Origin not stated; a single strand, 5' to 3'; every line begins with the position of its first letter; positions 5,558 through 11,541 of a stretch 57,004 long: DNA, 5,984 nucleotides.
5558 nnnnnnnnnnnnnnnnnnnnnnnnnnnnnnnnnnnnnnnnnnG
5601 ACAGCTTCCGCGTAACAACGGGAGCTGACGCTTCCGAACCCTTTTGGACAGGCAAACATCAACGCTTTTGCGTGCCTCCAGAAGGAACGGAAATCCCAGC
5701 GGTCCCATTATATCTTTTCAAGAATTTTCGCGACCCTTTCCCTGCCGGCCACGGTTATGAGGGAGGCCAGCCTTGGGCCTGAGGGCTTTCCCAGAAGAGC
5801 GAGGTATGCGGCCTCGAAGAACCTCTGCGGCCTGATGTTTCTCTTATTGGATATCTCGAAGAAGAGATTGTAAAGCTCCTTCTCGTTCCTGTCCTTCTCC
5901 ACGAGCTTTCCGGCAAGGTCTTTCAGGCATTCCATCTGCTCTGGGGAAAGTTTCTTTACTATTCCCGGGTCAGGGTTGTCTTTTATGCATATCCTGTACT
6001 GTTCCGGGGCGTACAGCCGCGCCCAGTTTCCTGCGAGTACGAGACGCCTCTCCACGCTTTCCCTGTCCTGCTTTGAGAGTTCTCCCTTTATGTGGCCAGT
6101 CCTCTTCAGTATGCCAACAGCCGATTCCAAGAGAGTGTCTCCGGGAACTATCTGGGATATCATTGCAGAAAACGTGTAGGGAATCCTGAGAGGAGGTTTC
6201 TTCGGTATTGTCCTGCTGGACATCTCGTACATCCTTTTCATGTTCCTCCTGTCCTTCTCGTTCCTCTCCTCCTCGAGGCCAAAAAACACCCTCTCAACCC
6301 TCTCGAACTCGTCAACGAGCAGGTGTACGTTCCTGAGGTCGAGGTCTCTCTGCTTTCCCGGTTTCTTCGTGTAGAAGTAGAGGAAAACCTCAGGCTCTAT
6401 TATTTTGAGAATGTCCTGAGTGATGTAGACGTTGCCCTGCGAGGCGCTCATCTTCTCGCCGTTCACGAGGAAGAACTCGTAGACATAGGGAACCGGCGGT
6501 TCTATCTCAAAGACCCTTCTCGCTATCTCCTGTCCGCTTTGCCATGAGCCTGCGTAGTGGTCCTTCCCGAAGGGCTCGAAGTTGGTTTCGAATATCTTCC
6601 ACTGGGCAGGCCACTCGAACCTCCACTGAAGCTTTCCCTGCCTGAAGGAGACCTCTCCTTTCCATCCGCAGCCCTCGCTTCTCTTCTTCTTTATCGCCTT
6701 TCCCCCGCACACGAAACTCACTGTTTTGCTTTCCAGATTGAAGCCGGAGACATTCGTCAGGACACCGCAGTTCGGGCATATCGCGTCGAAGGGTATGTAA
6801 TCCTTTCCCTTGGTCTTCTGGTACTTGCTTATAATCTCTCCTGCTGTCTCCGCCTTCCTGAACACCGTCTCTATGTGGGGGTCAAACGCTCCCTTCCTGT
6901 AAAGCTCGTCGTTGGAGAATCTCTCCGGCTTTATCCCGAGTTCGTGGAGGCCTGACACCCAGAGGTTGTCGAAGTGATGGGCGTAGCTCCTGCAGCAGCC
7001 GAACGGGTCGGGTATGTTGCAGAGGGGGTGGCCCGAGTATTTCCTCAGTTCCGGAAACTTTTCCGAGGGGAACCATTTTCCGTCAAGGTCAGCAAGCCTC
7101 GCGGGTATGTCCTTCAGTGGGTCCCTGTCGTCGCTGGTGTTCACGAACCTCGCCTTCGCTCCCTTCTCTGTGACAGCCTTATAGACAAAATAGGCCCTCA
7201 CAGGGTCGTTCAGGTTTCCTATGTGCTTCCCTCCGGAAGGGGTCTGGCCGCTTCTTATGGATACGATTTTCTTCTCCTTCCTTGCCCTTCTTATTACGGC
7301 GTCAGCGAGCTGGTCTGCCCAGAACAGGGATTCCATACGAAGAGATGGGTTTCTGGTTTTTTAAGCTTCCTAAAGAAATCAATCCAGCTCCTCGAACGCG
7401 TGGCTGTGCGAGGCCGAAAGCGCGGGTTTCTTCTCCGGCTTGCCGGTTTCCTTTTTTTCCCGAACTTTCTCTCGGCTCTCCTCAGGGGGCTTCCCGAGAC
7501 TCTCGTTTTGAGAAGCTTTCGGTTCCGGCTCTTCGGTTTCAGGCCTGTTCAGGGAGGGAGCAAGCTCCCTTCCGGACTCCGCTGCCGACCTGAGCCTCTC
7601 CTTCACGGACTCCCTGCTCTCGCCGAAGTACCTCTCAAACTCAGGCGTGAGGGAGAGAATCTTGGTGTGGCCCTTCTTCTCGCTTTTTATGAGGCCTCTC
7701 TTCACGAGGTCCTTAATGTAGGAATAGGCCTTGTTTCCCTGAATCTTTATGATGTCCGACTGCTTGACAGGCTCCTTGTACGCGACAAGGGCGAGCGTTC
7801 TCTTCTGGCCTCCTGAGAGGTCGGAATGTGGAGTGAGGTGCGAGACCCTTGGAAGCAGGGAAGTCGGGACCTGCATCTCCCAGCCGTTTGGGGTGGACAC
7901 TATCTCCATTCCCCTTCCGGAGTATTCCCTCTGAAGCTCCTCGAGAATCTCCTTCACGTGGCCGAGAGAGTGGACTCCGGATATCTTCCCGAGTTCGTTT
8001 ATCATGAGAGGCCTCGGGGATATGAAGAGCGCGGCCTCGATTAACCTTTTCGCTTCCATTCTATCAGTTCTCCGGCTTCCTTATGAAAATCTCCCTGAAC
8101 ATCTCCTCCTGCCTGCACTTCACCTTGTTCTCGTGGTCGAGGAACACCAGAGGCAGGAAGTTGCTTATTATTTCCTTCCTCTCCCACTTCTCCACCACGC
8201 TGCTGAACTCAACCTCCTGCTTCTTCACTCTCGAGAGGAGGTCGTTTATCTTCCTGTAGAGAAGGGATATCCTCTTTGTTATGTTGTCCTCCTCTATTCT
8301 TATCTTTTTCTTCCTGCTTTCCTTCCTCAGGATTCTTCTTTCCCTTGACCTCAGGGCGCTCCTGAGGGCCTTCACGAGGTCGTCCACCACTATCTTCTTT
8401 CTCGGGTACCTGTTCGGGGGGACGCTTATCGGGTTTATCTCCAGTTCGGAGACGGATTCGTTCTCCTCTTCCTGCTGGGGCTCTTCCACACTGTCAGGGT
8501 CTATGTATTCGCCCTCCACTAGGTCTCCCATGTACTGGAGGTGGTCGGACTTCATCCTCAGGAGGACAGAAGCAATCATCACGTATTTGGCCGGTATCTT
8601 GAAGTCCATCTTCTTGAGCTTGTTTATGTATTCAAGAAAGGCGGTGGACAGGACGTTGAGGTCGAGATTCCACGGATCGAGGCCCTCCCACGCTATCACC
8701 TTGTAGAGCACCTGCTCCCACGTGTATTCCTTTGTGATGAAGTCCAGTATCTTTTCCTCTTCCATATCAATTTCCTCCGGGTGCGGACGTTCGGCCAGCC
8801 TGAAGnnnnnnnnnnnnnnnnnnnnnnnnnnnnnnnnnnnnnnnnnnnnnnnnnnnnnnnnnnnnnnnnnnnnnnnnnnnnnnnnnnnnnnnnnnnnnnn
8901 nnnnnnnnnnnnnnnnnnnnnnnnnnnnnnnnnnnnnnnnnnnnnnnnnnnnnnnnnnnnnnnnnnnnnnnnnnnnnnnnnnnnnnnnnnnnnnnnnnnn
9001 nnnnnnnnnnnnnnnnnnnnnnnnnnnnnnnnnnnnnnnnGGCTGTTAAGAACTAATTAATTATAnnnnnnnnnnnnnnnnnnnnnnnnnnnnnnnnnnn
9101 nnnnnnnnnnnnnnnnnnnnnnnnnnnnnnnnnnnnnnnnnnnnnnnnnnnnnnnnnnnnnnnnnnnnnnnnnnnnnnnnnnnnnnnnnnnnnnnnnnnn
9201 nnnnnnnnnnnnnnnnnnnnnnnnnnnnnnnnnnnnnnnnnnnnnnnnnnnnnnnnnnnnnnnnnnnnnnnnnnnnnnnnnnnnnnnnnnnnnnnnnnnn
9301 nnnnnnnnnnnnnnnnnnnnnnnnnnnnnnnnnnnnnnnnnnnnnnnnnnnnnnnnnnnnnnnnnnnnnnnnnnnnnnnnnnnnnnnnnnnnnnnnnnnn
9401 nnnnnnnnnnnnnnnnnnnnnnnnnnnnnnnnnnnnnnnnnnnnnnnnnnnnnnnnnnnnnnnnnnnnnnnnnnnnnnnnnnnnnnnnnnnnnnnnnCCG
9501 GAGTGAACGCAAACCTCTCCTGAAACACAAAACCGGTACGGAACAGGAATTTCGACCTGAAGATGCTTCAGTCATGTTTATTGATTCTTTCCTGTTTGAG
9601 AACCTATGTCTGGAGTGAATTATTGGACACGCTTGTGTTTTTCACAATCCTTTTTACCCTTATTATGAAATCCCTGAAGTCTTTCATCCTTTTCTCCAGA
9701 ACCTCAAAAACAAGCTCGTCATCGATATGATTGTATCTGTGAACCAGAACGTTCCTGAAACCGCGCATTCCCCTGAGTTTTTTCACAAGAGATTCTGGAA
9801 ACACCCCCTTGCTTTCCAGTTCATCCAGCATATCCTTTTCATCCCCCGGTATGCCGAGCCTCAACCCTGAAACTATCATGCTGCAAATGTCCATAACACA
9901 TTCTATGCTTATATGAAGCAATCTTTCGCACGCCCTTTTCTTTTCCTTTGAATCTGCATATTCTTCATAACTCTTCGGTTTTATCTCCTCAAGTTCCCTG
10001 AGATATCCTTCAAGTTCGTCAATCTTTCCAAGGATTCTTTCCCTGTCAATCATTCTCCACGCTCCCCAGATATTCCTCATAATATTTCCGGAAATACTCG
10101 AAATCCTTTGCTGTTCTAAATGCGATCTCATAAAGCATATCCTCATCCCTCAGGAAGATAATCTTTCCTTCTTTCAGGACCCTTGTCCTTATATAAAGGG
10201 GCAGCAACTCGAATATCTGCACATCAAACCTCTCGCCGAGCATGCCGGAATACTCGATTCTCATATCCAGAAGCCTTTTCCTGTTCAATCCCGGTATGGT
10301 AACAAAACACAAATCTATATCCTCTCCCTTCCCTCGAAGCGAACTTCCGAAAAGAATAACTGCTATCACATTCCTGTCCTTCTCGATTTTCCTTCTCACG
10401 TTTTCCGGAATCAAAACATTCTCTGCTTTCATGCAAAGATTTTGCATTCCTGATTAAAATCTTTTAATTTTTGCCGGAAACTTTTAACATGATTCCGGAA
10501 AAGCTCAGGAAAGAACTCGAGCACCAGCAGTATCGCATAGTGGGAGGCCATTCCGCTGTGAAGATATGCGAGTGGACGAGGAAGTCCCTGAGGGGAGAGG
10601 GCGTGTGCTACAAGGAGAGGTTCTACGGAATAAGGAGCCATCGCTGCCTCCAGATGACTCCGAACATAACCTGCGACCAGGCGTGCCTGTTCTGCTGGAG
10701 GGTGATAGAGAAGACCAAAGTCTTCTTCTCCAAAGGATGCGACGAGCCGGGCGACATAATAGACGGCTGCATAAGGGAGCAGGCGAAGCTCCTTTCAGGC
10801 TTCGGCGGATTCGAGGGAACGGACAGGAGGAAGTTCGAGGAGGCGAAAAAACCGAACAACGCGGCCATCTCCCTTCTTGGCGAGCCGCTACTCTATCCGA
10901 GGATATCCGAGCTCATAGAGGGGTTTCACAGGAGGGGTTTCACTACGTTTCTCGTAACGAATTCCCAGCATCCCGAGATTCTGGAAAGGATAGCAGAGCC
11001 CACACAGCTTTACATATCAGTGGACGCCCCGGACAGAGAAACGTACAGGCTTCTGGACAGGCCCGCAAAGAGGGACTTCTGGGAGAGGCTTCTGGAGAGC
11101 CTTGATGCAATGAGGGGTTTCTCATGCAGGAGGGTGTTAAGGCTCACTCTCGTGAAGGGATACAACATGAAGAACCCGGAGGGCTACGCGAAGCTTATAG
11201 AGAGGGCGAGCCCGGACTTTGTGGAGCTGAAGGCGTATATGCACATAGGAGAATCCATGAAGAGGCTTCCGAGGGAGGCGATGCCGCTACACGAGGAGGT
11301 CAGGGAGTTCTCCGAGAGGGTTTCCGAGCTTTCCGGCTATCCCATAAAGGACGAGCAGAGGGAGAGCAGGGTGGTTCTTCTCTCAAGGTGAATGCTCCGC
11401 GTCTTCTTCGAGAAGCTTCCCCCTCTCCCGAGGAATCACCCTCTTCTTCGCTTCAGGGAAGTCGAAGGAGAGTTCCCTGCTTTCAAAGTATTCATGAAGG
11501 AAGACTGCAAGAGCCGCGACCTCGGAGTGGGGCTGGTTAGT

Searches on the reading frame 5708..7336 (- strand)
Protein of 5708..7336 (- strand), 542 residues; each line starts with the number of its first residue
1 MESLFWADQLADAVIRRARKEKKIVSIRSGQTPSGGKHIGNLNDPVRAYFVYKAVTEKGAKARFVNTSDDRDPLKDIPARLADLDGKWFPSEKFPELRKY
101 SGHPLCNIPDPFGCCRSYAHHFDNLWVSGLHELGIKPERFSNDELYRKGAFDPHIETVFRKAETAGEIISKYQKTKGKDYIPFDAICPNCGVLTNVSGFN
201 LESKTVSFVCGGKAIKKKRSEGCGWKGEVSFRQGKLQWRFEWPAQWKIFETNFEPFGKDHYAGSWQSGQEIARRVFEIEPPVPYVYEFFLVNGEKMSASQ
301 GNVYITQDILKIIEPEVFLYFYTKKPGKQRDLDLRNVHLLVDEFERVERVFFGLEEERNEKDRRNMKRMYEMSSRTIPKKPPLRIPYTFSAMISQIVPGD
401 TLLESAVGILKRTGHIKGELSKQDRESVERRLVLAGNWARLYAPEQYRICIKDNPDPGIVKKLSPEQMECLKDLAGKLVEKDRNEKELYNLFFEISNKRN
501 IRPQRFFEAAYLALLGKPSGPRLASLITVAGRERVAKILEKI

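Call 62: search_protein_families(library=pfam, proteins=[window:5708-7336:-], max_evalue=0.0001)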
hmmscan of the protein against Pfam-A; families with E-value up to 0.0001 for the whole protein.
window:5708-7336:- (542 aa): 3 families
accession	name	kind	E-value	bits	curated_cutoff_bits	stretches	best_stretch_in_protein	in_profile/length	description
PF01921.24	tRNA-synt_1f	-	3.5e-95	319.4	27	1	5-374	2-358/360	tRNA synthetases class I (K)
PF09334.17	tRNA-synt_1g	-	2.7e-06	26.8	20.1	1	285-337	317-369/391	tRNA synthetases class I (M)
PF19269.4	Anticodon_2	-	6.9e-06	26.9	23.6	1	461-539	58-137/141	Anticodon binding domain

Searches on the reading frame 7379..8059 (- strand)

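Call 62: search_protein_families(library=pfam, proteins=[window:7379-8059:-], max_evalue=0.0001)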
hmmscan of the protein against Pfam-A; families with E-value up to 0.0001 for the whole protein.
window:7379-8059:- (226 aa): 1 family
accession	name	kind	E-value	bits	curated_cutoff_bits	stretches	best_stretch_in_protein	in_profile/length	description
PF04079.22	SMC_ScpB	-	7e-32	110.7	27.4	1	6-146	2-150/160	Segregation and condensation complex subunit ScpB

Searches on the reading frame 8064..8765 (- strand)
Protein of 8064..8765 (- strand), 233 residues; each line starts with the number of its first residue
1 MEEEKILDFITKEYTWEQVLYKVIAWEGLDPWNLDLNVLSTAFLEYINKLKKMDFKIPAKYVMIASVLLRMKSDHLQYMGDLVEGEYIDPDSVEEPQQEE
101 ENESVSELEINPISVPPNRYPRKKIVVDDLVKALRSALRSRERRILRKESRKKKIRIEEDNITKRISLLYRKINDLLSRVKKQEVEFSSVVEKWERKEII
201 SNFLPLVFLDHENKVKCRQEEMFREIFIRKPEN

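Call 62: search_protein_families(library=pfam, proteins=[window:8064-8765:-], max_evalue=0.0001)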
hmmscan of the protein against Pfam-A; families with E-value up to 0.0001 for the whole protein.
window:8064-8765:- (233 aa): 1 family
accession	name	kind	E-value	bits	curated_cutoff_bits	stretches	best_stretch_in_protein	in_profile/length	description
PF02616.19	SMC_ScpA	-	1.8e-12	48.2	24.6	1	27-228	5-229/232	Segregation and condensation protein ScpA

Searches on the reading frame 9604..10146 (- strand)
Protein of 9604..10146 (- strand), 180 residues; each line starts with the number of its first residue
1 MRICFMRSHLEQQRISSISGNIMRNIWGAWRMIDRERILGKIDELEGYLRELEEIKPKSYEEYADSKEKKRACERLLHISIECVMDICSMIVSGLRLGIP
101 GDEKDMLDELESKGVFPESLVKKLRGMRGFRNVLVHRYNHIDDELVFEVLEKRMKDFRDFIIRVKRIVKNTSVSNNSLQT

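Call 63: search_protein_families(library=pfam, proteins=[window:9604-10146:-], max_evalue=0.0001)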
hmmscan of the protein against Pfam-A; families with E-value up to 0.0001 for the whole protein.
window:9604-10146:- (180 aa): 1 family
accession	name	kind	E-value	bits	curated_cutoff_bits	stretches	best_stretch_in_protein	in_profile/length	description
PF01934.22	HepT-like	-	1.3e-31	109.3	23.5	1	46-163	2-119/120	Ribonuclease HepT-like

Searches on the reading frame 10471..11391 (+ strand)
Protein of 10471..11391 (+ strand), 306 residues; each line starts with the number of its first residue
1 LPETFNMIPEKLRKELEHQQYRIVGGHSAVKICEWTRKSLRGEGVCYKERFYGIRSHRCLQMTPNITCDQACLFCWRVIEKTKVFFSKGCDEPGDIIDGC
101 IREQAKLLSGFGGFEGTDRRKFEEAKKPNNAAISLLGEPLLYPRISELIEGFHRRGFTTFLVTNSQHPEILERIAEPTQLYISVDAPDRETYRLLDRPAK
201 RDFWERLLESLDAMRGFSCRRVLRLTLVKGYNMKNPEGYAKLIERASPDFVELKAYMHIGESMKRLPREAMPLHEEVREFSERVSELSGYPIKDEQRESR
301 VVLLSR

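Call 62: search_protein_families(library=pfam, proteins=[window:10471-11391:+], max_evalue=0.0001)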
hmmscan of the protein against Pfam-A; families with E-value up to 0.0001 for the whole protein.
window:10471-11391:+ (306 aa): 2 families
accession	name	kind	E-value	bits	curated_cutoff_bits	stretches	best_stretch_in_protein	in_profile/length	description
PF08608.17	Wyosine_form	-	8.8e-25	87.2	22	1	245-306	1-63/63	Wyosine base formation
PF04055.27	Radical_SAM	-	2.2e-13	51.2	29.5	1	120-242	35-165/166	Radical SAM superfamily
